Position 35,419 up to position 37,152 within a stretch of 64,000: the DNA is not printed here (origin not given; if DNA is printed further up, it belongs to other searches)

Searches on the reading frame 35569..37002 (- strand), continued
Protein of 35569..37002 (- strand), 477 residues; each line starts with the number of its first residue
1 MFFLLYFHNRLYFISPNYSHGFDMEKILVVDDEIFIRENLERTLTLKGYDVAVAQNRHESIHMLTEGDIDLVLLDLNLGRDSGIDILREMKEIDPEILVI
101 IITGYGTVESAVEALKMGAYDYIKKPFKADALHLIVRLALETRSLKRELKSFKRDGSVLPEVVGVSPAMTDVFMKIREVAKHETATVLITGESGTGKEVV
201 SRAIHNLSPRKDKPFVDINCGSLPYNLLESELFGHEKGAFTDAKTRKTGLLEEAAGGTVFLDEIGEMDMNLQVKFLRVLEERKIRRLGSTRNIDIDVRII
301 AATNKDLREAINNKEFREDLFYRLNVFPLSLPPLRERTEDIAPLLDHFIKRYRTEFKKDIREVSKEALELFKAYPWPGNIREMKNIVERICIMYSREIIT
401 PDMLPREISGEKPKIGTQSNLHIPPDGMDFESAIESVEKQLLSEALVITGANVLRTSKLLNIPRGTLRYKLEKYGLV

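Call 66: search_protein_families(library=pfam, proteins=[L004:7677-9419:+, L058:7817-8827:+, L058:8903-9577:+, L058:9574-10953:+, L058:3261-5774:+])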
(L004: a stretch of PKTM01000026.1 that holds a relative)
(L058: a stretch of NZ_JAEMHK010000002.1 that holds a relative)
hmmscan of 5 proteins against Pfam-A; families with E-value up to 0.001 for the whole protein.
L004:7677-9419:+ (580 aa): 2 families
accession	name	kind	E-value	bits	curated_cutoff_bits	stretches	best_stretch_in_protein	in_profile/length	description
PF00939.25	Na_sulph_symp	-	2.8e-77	261.2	27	1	88-558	9-464/472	Sodium:sulfate symporter transmembrane region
PF03600.22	CitMHS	-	4.6e-55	187.5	31.9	1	121-499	2-328/336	Citrate transporter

L058:7817-8827:+ (336 aa): 1 family
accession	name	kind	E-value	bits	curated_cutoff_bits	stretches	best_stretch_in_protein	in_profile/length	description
PF03480.18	DctP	-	1.7e-109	366.1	23.4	1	33-314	1-281/286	Bacterial extracellular solute-binding protein, family 7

L058:8903-9577:+ (224 aa): 1 family
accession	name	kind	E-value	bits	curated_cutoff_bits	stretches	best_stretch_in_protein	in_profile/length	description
PF04290.18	DctQ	-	2.7e-21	76.3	28.3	1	46-172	15-124/132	Tripartite ATP-independent periplasmic transporters, DctQ component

L058:9574-10953:+ (459 aa): 1 family
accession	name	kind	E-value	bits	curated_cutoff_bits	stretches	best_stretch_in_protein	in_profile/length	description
PF06808.19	DctM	-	2.9e-137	458.3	23.8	1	40-447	1-411/413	Tripartite ATP-independent periplasmic transporter, DctM component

L058:3261-5774:+ (837 aa): 5 families
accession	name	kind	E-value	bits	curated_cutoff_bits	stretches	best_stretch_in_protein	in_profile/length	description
PF02518.31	HATPase_c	-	5.5e-30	104.5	26.4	1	731-834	2-109/111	Histidine kinase-, DNA gyrase B-, and HSP90-like ATPase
PF00672.30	HAMP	-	3e-12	47.1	25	1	424-475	1-52/53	HAMP domain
PF00512.31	HisKA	-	7.4e-12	45.6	26.9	1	624-685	2-62/66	His Kinase A (phospho-acceptor) domain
PF02743.24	dCache_1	-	4.8e-11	43.1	45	1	62-320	12-215/240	Cache domain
PF13581.12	HATPase_c_2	-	0.00029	21.3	27.4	1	738-813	39-113/127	Histidine kinase-like ATPase domain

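Call 83: search_protein_families(library=ncbifam, proteins=[window:35569-36933:-, L088:2517-4913:+], max_evalue=1e-10)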
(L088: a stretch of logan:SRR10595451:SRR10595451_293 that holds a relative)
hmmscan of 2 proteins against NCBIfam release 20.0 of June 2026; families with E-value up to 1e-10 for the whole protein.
window:35569-36933:- (454 aa): 76 families (the best 25 are shown)
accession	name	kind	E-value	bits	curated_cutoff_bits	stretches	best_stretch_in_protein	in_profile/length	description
NF008469.0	PRK11361.1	equivalog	2.3e-141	471.7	714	1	2-453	5-456/461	acetoacetate metabolism transcriptional regulator AtoC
TIGR02915.1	PEP_resp_reg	equivalog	9.3e-127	423.5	502.6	1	4-453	1-444/445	PEP-CTERM-box response regulator transcription factor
TIGR01818.1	ntrC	equivalog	5.4e-123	411.2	558.6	1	4-448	1-460/463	nitrogen regulation protein NR(I)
NF051870.1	NAssimRespRegNtrX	equivalog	4.5e-120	401.6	600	1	2-452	2-451/452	nitrogen assimilation response regulator NtrX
NF041552.1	TF_PrdR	equivalog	7.3e-113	377.9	795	1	121-452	253-577/577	sigma-54 dependent transcriptional regulator PrdR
NF007689.0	PRK10365.1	equivalog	2.7e-111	372.5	760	1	3-449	7-440/441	sigma-54-dependent response regulator transcription factor ZraR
NF041946.1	LuxO_transreg_Vib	equivalog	1.8e-108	363.3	800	1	21-450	16-459/463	quorum-sensing sigma-54 dependent transcriptional regulator LuxO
NF011695.0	PRK15115.1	equivalog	2.2e-108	362.9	763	1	3-437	8-422/445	two-component system response regulator GlrR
TIGR01817.1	nifA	equivalog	2.1e-100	337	528.85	1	124-381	183-438/534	nif-specific transcriptional activator NifA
NF038308.1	RNA_repair_RtcR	equivalog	4.9e-100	335.9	650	1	85-399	123-450/530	RNA repair transcriptional activator RtcR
NF049963.1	RespRegFlgRCampy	domain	1e-98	331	750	1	4-451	3-427/429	fla regulon two-component system response regulator FlgR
NF008176.1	PRK10923.1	equivalog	1.2e-95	320.9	620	1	3-424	5-427/469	nitrogen regulation protein NR(I)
NF050807.1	TransRegFlbDCaul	equivalog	6.3e-94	315.4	750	1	24-451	23-438/454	sigma-54-dependent transcriptional regulator FlbD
NF003451.0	PRK05022.1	equivalog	4.8e-91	306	476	1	114-446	167-503/512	nitric oxide reductase transcriptional regulator NorR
TIGR02329.1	propionate_PrpR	equivalog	7.2e-88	295.5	499.2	1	100-449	175-525/526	propionate catabolism operon regulatory protein PrpR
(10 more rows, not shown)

L088:2517-4913:+ (798 aa): 70 families (the best 25 are shown)
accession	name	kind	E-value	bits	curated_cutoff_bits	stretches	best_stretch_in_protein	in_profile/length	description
NF008468.0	PRK11360.1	equivalog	9.7e-80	268.6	646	1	454-797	261-607/616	two-component system sensor histidine kinase AtoS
NF007688.0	PRK10364.1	equivalog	5e-56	190.4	479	1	571-797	224-450/460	two-component system sensor histidine kinase ZraS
NF033092.0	HK_WalK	equivalog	5.7e-52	177.1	725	1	374-797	185-593/594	cell wall metabolism sensor histidine kinase WalK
NF046044.1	PnpS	equivalog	1.7e-48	165.6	400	1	393-797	1-390/390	two-component system histidine kinase PnpS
TIGR02966.1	phoR_proteo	equivalog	1.7e-42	145.7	334.2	1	467-796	12-333/333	phosphate regulon sensor histidine kinase PhoR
NF047497.1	HK_LIC_12097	equivalog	3.5e-39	134.6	500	1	507-798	66-366/367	LIC_12097 family sensor histidine kinase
NF052574.1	HisKinEspCMyxo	equivalog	8.2e-38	130.1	1200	1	524-797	351-636/785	serine histidine kinase EspC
NF053867.1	SprKinKinDBac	equivalog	7.6e-37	126.9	775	1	575-797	270-496/500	sporulation kinase KinD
NF052573.1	HisKinEspAMyxo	equivalog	3.5e-36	124.5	1400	1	463-794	256-607/755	serine histidine kinase EspA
NF010411.0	PRK13837.1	equivalog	4.9e-36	124.1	647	1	566-797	429-674/828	two-component system VirA-like sensor kinase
NF045911.1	TCSHisKinNblS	equivalog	6.2e-35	120.6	1000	1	371-793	187-615/621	two-component system sensor histidine kinase NblS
TIGR01386.1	cztS_silS_copS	subfamily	5.5e-34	117.9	292.55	1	585-797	239-457/457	heavy metal sensor histidine kinase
NF012163.2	BaeS_SmeS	equivalog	5.1e-33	114.7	500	1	590-785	243-445/457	sensor histidine kinase efflux regulator BaeS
NF040691.1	MtrAB_MtrB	equivalog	6.7e-33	114.5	450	1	573-797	256-491/507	MtrAB system histidine kinase MtrB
NF038348.1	T2SS_HK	subfamily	3.7e-32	111.5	450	1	624-797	399-572/574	histidine kinase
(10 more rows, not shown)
